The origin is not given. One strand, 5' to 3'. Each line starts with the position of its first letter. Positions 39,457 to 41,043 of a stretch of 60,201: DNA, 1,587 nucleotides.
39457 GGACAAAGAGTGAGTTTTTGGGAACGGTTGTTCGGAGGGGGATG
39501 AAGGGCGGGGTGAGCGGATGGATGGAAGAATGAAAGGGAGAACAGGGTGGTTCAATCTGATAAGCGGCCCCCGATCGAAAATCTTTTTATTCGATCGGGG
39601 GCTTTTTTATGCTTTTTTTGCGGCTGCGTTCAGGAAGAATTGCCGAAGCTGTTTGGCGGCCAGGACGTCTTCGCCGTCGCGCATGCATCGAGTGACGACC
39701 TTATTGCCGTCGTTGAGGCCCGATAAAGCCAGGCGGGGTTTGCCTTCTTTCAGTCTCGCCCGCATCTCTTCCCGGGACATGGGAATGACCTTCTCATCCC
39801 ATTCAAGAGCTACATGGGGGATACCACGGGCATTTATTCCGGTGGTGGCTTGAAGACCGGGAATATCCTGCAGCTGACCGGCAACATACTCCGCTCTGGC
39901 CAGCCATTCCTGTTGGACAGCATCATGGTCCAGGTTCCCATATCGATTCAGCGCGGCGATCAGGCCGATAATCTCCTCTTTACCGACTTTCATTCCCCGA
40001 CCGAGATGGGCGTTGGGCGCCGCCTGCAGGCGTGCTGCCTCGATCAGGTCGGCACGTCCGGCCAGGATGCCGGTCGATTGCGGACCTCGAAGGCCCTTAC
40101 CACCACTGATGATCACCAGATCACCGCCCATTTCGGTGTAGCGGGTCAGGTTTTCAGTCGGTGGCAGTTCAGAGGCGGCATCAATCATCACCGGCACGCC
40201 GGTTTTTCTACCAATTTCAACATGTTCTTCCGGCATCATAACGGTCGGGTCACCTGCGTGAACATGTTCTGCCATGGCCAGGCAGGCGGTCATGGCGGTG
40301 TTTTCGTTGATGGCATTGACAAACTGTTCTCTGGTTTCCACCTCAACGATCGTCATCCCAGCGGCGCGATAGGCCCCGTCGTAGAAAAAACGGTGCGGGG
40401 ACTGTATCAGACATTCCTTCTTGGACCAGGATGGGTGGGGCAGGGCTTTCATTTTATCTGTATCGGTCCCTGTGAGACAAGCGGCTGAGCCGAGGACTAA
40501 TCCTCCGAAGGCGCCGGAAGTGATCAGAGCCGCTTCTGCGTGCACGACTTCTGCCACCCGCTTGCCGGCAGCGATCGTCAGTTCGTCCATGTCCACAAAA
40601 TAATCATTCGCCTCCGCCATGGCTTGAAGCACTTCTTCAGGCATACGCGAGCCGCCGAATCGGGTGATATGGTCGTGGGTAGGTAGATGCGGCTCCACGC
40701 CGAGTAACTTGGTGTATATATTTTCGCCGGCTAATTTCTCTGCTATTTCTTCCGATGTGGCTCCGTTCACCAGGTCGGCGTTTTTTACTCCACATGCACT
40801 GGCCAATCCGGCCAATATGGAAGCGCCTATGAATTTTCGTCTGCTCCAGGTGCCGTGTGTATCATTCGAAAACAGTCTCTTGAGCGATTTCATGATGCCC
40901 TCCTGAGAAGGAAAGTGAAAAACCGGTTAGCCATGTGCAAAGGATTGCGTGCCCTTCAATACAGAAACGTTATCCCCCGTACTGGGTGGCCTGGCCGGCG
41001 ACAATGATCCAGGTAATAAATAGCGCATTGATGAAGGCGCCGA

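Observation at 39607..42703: Tat-lipoprotein SelA-like PLP enzyme co-transcribed with a hydrolase fused to a 9-TM domain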

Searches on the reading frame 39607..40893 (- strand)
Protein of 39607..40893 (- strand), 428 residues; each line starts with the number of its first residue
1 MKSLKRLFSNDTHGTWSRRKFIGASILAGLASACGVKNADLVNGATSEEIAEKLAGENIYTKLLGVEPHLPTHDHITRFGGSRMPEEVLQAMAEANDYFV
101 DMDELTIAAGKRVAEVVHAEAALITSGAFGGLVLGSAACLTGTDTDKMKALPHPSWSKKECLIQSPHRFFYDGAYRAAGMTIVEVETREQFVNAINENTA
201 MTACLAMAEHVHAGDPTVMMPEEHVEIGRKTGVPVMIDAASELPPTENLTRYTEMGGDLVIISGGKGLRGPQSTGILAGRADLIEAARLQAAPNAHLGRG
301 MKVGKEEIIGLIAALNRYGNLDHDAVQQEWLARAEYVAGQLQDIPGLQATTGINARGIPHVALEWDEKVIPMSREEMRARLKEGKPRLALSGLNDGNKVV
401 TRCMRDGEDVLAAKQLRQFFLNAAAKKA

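Call 3: search_protein_families(library=pfam, proteins=[window:39607-40893:-], max_evalue=0.01)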
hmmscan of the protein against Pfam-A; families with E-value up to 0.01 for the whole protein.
window:39607-40893:- (428 aa): 3 families
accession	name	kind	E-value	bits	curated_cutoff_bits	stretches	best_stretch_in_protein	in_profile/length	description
PF03841.19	SelA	-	8.9e-08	32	22.8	1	176-323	109-264/367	L-seryl-tRNA selenium transferase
PF00266.25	Aminotran_5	-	2e-06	27.5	21.5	1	193-349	130-299/371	Aminotransferase class-V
PF01212.27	Beta_elim_lyase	-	0.00018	21.4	27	1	91-332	19-262/288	Beta-eliminating lyase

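Call 4: search_protein_families(library=ncbifam, proteins=[window:39607-40893:-], max_evalue=0.01)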
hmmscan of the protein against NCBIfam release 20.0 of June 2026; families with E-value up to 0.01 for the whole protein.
window:39607-40893:- (428 aa): 8 families
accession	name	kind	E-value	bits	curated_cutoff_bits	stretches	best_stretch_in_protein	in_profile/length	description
TIGR01437.1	selA_rel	subfamily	3.3e-48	164.4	385.3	1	73-387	14-327/363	DgaE family pyridoxal phosphate-dependent ammonia lyase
NF047797.1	glminPNH3LysDgaE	equivalog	6.8e-40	137.2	600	1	57-386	1-325/367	D-glucosaminate-6-phosphate ammonia lyase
TIGR00474.1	selA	equivalog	5.5e-09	35.4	267.9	1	178-322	186-338/455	L-seryl-tRNA(Sec) selenium transferase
TIGR03576.1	pyridox_MJ0158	hypoth_equivalog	1e-05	24.9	304.45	1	223-319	159-251/346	TIGR03576 family pyridoxal phosphate-dependent enzyme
TIGR01979.1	sufS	subfamily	0.0008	18.4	475.1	0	214-286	171-240/403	SufS family cysteine desulfurase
TIGR04343.1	egtE_PLP_lyase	equivalog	0.0017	17.2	400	1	222-289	163-225/370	ergothioneine biosynthesis PLP-dependent enzyme EgtE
TIGR02539.1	SepCysS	equivalog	0.0038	16.3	365.25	1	183-282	127-224/370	O-phospho-L-seryl-tRNA:Cys-tRNA synthase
NF006810.0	PRK09331.1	subfamily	0.0043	15.9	301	0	182-283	140-239/397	Sep-tRNA:Cys-tRNA synthetase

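Call 8: find_homologous_proteins(query=window:39607-40893:-)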
Query window:39607-40893:- (428 aa): 2582 proteins with E <= 0.001 among 8000 candidates; the best 120 are listed.
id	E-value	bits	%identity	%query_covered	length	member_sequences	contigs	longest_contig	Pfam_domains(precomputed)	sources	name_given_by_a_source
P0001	2.7e-278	941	98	100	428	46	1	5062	PF03841.20,PF00266.26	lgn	-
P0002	2.5e-234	796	85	98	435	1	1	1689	PF03841.20,PF00266.26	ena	-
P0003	1.2e-232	790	81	100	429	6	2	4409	PF03841.20,PF00266.26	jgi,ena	-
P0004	8.0e-198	676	70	100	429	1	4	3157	PF03841.20,PF00266.26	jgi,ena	-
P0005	2.2e-189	648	66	100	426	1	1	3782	PF03841.20,PF00266.26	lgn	-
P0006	5.4e-189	646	68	100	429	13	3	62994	PF00266.26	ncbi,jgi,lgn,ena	-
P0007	5.3e-184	630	66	99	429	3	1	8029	PF03841.20,PF00266.26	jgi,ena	jgi:seryl-tRNA(Sec) selenium transferase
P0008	1.2e-180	619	96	68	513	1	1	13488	PF03841.20,PF00534.27,PF13524.13,PF13692.13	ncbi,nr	ncbi:MAG TPA: glycosyltransferase [candidate division Zixibacteria bacterium]|nr:glycosyltransferase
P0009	4.6e-163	561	60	96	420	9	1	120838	PF03841.20,PF00266.26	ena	-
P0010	1.1e-160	553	60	100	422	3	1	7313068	PF03841.20,PF00266.26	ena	-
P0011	5.6e-160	551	61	96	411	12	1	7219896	PF03841.20,PF00266.26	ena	-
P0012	2.5e-159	549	58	100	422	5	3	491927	PF03841.20,PF00266.26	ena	-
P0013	1.5e-158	546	61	96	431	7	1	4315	PF03841.20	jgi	-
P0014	4.3e-157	541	61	96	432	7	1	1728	PF03841.20,PF00266.26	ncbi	-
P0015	5.4e-157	541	61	95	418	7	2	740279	PF03841.20,PF00266.26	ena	-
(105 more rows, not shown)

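Call 12: find_related_loci(query=A1, collection=genome_contigs, flank=10000)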
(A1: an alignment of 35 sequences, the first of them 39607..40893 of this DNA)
Query A1 (428 aa) in genome_contigs; peptide patterns used: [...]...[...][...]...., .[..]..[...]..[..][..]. (x = any residue, [..] = any of these).
598 stretches matched a pattern (row limit reached: there are more); 431 encode a relative of the query (tblastn E <= 1e-3); the best 80 are kept; 79 distinct loci.
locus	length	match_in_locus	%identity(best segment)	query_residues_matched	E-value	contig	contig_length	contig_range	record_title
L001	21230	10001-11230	61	16-426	3e-169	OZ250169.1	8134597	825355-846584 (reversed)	MAG: Candidatus Marinacidobacterales bacterium isolate 549cdbe4-9bbc-4d2b-bb60-052536d6f51f genome assembly, chromosome:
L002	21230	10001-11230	59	17-425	7e-164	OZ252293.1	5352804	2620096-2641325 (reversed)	MAG: Vicinamibacterales bacterium isolate 08279705-4e20-409b-9ee9-4721abb0d863 genome assembly, chromosome: 1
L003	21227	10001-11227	57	17-426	4e-162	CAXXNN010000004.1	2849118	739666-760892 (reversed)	MAG: Vicinamibacterales bacterium isolate 584f8af7-9898-40e5-a533-8d11c034b1eb genome assembly, contig: contig_4, whole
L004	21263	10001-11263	58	1-426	1e-161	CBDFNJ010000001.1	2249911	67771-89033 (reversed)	MAG: Candidatus Marinacidobacterales bacterium isolate b83d0dcc-da93-416a-ac20-8b57dddb6799 genome assembly, contig: con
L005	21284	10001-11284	56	9-428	4e-156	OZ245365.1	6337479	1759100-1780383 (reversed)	MAG: Candidatus Marinacidobacterales bacterium isolate 428a867e-cc31-4725-90fc-edcd7ced3517 genome assembly, chromosome:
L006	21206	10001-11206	57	15-426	1e-155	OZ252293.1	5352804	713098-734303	MAG: Vicinamibacterales bacterium isolate 08279705-4e20-409b-9ee9-4721abb0d863 genome assembly, chromosome: 1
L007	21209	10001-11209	58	17-420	5e-155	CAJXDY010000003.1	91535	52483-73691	MAG TPA_asm: uncultured Acidobacteria bacterium isolate ERR599008_bin.42_MetaBAT_v2.12.1_MAG genome assembly, contig: NO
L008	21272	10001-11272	56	1-426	1e-154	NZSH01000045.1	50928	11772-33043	MAG: Woeseiaceae bacterium isolate EAC2037 12540, whole genome shotgun sequence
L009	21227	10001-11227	57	17-426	1e-154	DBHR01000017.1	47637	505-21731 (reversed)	MAG TPA_asm: Acidobacteria bacterium UBA823 UBA823_contig_16223, whole genome shotgun sequence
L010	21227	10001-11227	57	17-426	4e-157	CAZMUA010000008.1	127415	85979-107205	MAG TPA_asm: uncultured Woeseiaceae bacterium isolate SRP077602_co4_537 genome assembly, contig: NODE_105_length_127415_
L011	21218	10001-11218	55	20-426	3e-152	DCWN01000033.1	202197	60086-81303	MAG TPA_asm: Acidobacteria bacterium UBA2161 UBA2161_contig_795, whole genome shotgun sequence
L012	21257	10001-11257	56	3-426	6e-152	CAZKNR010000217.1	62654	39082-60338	MAG TPA_asm: uncultured Acidobacteriota bacterium isolate binchicken_co165_16 genome assembly, contig: k141_2459703, who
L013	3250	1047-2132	61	59-424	2e-157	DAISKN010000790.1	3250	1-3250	MAG TPA_asm: Acidobacteriota bacterium isolate CTOTU25575 NODE_25481_length_3250_cov_4.415962, whole genome shotgun sequ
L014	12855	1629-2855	57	17-426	2e-150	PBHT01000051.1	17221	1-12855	MAG: Acidobacteria bacterium isolate SP3022 MHASMcontig_1153296, whole genome shotgun sequence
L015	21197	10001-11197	61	16-424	1e-162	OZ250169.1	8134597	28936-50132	MAG: Candidatus Marinacidobacterales bacterium isolate 549cdbe4-9bbc-4d2b-bb60-052536d6f51f genome assembly, chromosome:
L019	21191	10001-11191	56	17-421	7e-148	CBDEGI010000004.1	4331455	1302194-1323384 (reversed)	MAG: Bryobacterales bacterium isolate 10a21c94-7eb8-427e-b2a2-b5379825a615 genome assembly, contig: contig_4, whole geno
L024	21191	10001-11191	54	17-421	1e-145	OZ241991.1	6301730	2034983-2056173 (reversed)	MAG: Bryobacterales bacterium isolate be22c93e-b65f-4d75-a14f-d13794267050 genome assembly, chromosome: 1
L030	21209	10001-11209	54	17-428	2e-144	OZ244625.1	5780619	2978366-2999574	MAG: Bryobacterales bacterium isolate 977db337-f3f5-4b10-816d-e0f1db46c981 genome assembly, chromosome: 1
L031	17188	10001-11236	58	17-420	2e-143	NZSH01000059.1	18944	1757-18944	MAG: Woeseiaceae bacterium isolate EAC2037 17842, whole genome shotgun sequence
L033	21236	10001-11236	57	17-420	8e-142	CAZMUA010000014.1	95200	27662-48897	MAG TPA_asm: uncultured Woeseiaceae bacterium isolate SRP077602_co4_537 genome assembly, contig: NODE_238_length_95200_c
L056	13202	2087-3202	55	57-420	2e-131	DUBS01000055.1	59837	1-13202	MAG TPA_asm: Gemmatimonadetes bacterium isolate UWMA-0308 NODE_775_length_59837_cov_0.128176, whole genome shotgun seque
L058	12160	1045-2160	54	57-420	1e-130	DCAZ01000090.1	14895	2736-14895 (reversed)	MAG TPA_asm: Gemmatimonadales bacterium UBA1120 UBA1120_contig_9156, whole genome shotgun sequence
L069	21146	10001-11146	51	46-420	3e-128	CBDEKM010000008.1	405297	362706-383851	MAG: bacterium isolate fecf1fe2-d5d3-4dbd-a99f-11e0e87e1ef0 genome assembly, contig: contig_8, whole genome shotgun sequ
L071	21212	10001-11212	49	23-420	8e-128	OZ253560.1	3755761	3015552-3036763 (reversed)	MAG: bacterium isolate 97c2cdc3-07c5-4390-9168-6b920e0bec44 genome assembly, chromosome: 1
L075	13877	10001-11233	50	15-428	5e-127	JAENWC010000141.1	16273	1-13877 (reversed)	MAG: Terriglobia bacterium isolate 3_4_m_bin7 c_000000976187, whole genome shotgun sequence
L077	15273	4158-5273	53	57-420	6e-127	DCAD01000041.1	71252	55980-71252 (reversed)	MAG TPA_asm: Gemmatimonadales bacterium UBA1142 UBA1142_contig_23973, whole genome shotgun sequence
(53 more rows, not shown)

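Call 19: find_encoding_contigs(protein=P0006, flank=10000, max_places=4)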
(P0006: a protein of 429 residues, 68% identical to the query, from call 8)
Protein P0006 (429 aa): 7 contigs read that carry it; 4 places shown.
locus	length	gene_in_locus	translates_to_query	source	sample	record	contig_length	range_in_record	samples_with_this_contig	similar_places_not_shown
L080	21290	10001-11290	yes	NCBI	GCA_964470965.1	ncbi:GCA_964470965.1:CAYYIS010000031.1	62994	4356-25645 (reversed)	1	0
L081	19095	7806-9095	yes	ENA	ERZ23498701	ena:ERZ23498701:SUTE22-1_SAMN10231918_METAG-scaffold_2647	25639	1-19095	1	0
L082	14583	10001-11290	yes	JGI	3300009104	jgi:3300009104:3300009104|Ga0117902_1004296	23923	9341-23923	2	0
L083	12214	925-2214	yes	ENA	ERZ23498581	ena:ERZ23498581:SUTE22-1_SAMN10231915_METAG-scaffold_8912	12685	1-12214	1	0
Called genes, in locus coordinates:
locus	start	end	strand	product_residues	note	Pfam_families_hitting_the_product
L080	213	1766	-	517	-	PF01152:Bac_globin, PF13606:Ank_3 (faint), PF24521:Ank_KRIT1 (weak), PF12796:Ank_2, PF13857:Ank_5 (weak), PF00023:Ank (weak), PF13637:Ank_4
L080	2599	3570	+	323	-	PF01909:NTP_transf_2 (faint), PF18765:Polbeta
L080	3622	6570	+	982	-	PF02463:SMC_N (faint), PF03193:RsgA_GTPase (faint), PF00005:ABC_tran (faint), PF01583:APS_kinase (faint), PF13191:AAA_16 (faint), PF13304:AAA_21 (faint), PF17760:UvrA_inter, PF17755:UvrA_DNA-bind, +5 more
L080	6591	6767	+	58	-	-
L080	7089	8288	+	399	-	PF01554:MatE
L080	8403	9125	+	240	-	PF00106:adh_short, PF01370:Epimerase (weak), PF13460:NAD_binding_10, PF13561:adh_short_C2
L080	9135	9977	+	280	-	PF13714:PEP_mutase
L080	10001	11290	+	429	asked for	PF00266:Aminotran_5 (weak)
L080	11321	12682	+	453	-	PF00884:Sulfatase, PF16347:SGSH_C, PF14707:Sulfatase_C (faint)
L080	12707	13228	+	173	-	PF01863:YgjP-like, PF10263:SprT-like (weak)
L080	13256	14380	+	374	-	PF01370:Epimerase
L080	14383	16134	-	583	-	PF00664:ABC_membrane, PF00005:ABC_tran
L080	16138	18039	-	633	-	PF00664:ABC_membrane, PF02463:SMC_N (faint), PF00005:ABC_tran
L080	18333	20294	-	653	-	PF20581:DUF6785, PF20580:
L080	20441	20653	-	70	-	PF01381:HTH_3, PF12844:HTH_19 (weak)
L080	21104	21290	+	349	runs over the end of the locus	PF02615:Ldh_2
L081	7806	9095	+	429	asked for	PF00266:Aminotran_5 (weak)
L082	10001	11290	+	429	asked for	PF00266:Aminotran_5 (weak)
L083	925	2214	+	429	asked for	PF00266:Aminotran_5 (weak)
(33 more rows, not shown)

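Call 21: find_encoding_contigs(protein=P0003, flank=10000, max_places=3)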
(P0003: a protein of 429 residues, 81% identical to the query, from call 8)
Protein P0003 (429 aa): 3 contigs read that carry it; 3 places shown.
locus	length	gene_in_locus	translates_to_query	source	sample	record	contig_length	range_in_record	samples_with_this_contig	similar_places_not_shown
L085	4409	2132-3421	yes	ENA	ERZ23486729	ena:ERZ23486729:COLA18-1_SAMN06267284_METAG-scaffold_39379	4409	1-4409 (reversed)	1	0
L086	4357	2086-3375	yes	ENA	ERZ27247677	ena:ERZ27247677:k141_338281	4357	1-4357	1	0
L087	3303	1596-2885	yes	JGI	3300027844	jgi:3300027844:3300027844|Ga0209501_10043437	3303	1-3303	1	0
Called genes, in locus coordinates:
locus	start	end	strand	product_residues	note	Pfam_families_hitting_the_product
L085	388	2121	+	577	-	PF00561:Abhydrolase_1, PF12146:Hydrolase_4, PF12697:Abhydrolase_6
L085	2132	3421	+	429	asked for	PF03841:SelA (weak), PF00266:Aminotran_5 (faint)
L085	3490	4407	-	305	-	?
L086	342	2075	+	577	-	PF00561:Abhydrolase_1, PF12146:Hydrolase_4, PF12697:Abhydrolase_6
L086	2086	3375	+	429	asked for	PF03841:SelA (weak), PF00266:Aminotran_5 (faint)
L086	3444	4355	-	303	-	?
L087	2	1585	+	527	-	?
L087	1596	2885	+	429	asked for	PF03841:SelA (weak), PF00266:Aminotran_5 (faint)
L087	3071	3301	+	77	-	?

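Call 22: find_encoding_contigs(protein=P0007, flank=10000, max_places=3)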
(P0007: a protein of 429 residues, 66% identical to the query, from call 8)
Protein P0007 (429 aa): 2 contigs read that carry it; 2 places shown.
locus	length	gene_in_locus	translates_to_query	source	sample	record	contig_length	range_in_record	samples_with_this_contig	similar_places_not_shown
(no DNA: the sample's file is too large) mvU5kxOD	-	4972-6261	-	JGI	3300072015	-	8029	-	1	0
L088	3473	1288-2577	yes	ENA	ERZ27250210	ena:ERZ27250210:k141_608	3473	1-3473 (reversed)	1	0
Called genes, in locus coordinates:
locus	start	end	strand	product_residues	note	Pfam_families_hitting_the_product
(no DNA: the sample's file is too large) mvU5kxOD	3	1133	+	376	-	?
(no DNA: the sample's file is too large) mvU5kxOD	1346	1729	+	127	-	PF00903:Glyoxalase, PF12681:Glyoxalase_2 (weak), PF18029:Glyoxalase_6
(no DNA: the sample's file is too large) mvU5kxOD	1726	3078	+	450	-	PF01554:MatE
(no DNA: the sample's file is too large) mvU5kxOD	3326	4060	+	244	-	PF00106:adh_short, PF01370:Epimerase (faint), PF08659:KR (faint), PF13460:NAD_binding_10 (weak), PF13561:adh_short_C2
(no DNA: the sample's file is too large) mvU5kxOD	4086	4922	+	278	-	PF13714:PEP_mutase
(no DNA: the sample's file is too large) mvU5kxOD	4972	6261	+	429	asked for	PF00266:Aminotran_5 (faint), PF03841:SelA (weak)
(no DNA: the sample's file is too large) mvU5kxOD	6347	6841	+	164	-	PF10263:SprT-like, PF01863:YgjP-like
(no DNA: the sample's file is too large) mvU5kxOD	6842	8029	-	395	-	?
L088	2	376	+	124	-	?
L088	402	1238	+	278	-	PF13714:PEP_mutase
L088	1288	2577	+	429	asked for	PF00266:Aminotran_5 (faint), PF03841:SelA (weak)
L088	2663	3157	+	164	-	PF10263:SprT-like, PF01863:YgjP-like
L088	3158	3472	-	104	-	?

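Call 23: find_encoding_contigs(protein=P0005, flank=10000, max_places=3)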
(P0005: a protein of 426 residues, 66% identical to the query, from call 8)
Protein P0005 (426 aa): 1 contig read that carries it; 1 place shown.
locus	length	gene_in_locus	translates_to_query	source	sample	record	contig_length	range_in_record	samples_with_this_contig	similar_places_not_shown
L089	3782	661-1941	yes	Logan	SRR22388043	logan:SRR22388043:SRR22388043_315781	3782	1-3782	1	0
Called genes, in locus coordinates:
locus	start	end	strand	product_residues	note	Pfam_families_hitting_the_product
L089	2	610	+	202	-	?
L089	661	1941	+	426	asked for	PF03841:SelA (weak), PF00266:Aminotran_5 (weak)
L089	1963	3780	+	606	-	?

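Call 25: search_protein_families(library=pfam, proteins=[L089:2-610:+, L089:1963-3780:+, L030:2272-3513:-, L075:2079-4586:+, L024:6527-9829:+, L007:8599-9813:-, L019:12745-13980:+, L069:8822-9334:+, L056:6660-7844:+, L080:9135-9977:+], max_evalue=0.001)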
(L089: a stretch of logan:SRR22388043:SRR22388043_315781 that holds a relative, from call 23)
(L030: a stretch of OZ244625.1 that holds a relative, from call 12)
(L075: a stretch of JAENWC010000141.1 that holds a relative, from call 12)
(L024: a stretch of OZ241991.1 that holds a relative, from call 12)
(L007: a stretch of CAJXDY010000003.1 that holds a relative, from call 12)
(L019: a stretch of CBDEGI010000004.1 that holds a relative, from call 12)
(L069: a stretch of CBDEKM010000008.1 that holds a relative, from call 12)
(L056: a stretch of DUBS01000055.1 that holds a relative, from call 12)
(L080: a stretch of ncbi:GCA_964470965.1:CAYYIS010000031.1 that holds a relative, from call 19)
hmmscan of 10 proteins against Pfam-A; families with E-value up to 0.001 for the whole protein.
L089:2-610:+ (202 aa): 2 families
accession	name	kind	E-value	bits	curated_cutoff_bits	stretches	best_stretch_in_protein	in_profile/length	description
PF01738.24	DLH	-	8e-46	156.8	21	1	1-200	17-216/217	Dienelactone hydrolase family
PF12146.15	Hydrolase_4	-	0.00014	21.7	27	0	118-172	180-233/239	Serine aminopeptidase, S33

L089:1963-3780:+ (606 aa): 2 families
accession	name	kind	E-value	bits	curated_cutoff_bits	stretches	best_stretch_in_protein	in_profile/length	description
PF12704.14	MacB_PCD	-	1.1e-42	147.1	27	2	22-234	1-206/207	MacB-like periplasmic core domain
PF02687.27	FtsX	-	7.2e-15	55.5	25.5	1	277-394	3-119/120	FtsX-like permease C-terminal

L030:2272-3513:- (413 aa): 4 families
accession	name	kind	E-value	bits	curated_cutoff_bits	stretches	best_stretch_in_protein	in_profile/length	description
PF00266.25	Aminotran_5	-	1.1e-37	130.3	21.5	1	50-407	1-370/371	Aminotransferase class-V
PF01053.26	Cys_Met_Meta_PP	-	8e-07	28.4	27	1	128-247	87-202/381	Cys/Met metabolism PLP-dependent enzyme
PF00155.27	Aminotran_1_2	-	1.1e-06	28.6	19.7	1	131-224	90-192/361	Aminotransferase class I and II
PF01041.23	DegT_DnrJ_EryC1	-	6.9e-05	22.7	19.8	1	88-225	23-153/360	DegT/DnrJ/EryC1/StrS aminotransferase family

L075:2079-4586:+ (835 aa): 3 families
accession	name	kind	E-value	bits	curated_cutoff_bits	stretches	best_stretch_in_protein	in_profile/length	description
PF07676.18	PD40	-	2.5e-29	101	20.9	4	299-320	10-32/38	WD40-like Beta Propeller Repeat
PF00930.27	DPPIV_N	-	3.9e-09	36.2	22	0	261-318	1-63/354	Dipeptidyl peptidase IV (DPP IV) N-terminal region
PF25174.1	Beta-prop_THOC3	-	1.9e-05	24.2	305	0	42-113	93-162/272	THOC3 beta-propeller domain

L024:6527-9829:+ (1100 aa): 4 families
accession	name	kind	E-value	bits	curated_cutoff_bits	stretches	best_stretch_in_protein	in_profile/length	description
PF25183.1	OMP_b-brl_4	-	1e-196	656.4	30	1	264-1093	2-838/838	Outer membrane beta barrel domain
PF13620.12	CarboxypepD_reg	-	1.1e-18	67.8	32.3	1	48-129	1-82/82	Carboxypeptidase regulatory-like domain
PF00593.30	TonB_dep_Rec_b-barrel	-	2.9e-07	31.2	27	1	421-725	9-238/436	TonB dependent receptor-like, beta-barrel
PF13715.12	CarbopepD_reg_2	-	0.00018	21.9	32.2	1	50-110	2-59/88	CarboxypepD_reg-like domain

L007:8599-9813:- (404 aa): 1 family
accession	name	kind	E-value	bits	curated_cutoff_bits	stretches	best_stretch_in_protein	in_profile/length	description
PF03576.19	Peptidase_S58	-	2.4e-113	379.2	23.9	1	58-384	1-306/307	Peptidase family S58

L019:12745-13980:+ (411 aa): 1 family
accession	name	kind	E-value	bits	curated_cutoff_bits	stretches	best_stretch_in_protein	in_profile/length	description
PF03069.20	FmdA_AmdA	-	9.1e-23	81.2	27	1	249-325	199-275/373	Acetamidase/Formamidase family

L069:8822-9334:+ (170 aa): 1 family
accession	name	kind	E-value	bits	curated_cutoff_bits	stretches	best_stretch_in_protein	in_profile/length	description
PF01042.26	Ribonuc_L-PSP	-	1.3e-29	103.1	27.3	1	57-167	8-120/121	Endoribonuclease L-PSP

L056:6660-7844:+ (394 aa): 2 families
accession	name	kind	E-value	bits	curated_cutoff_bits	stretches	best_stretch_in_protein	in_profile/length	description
PF01436.27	NHL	-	2.1e-08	34.2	20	1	206-232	1-26/28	NHL repeat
PF17170.10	DUF5128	-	2.9e-07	30.4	22.9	1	202-281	39-117/321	6-bladed beta-propeller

L080:9135-9977:+ (280 aa): 1 family
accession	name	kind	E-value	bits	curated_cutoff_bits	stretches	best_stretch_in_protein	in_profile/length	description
PF13714.12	PEP_mutase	-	1.5e-77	260.8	31.5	1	14-254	2-239/240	Phosphoenolpyruvate phosphomutase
